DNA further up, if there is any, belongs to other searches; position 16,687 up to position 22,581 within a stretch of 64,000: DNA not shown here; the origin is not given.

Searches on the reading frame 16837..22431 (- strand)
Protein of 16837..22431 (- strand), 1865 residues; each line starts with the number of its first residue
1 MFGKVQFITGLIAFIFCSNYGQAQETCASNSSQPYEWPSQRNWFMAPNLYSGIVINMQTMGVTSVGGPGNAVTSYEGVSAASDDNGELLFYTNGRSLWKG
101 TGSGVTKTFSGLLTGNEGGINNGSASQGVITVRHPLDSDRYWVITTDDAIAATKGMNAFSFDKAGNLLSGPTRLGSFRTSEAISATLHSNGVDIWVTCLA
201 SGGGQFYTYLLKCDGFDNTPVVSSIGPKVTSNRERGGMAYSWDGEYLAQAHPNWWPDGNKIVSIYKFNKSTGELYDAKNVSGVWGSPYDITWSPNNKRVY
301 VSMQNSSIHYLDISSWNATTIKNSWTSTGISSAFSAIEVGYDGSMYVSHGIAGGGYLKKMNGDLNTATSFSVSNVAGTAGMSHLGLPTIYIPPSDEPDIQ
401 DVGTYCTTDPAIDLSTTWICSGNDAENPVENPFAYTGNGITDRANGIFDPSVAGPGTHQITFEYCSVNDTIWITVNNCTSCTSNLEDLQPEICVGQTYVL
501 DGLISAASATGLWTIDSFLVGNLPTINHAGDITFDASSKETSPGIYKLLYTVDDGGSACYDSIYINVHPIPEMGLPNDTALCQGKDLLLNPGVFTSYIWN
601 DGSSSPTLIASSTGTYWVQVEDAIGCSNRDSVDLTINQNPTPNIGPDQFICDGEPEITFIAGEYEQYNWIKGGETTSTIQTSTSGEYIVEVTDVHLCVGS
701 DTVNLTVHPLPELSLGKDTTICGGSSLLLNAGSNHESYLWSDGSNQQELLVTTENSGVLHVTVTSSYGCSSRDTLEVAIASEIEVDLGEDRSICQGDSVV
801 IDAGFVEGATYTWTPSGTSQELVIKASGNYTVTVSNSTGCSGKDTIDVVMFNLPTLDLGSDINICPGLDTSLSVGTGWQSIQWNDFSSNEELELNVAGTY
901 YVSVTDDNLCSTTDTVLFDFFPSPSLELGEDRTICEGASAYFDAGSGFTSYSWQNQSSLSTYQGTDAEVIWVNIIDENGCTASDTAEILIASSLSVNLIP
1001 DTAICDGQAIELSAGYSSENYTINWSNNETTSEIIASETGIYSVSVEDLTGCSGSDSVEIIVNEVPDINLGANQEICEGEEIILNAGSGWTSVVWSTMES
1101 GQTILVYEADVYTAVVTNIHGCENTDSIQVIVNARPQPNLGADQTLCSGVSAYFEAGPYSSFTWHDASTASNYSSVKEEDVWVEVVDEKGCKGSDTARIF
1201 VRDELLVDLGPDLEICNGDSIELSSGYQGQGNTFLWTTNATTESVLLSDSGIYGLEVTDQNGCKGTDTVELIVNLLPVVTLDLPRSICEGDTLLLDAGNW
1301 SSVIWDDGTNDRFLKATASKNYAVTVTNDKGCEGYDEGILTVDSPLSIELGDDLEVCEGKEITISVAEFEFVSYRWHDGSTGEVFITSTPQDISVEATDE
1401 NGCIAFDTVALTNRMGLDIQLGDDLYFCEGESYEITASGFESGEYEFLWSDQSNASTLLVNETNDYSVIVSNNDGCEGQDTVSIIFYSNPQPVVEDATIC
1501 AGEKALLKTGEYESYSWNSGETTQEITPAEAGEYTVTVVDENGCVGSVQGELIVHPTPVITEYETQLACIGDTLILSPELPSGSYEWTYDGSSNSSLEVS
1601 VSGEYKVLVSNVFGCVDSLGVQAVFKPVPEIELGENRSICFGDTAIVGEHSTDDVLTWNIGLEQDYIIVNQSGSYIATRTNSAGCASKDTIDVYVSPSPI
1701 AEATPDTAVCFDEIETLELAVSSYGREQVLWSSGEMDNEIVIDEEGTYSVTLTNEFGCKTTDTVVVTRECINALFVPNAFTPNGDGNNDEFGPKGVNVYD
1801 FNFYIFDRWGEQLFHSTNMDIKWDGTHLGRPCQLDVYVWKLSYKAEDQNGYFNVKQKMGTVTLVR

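Call 99: search_protein_families(library=pfam, proteins=[window:16837-22431:-], max_evalue=0.00001)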
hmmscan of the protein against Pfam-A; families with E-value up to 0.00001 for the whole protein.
window:16837-22431:- (1865 aa): 2 families
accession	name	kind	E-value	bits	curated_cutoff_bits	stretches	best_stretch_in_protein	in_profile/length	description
PF13585.12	CHU_C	-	1.4e-12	48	27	1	1775-1851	2-83/86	CHU_C Type IX secretion signal domain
PF19081.6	Ig_7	-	2.5e-12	47.4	27.3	0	1355-1390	11-47/84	Ig-like domain CHU_C associated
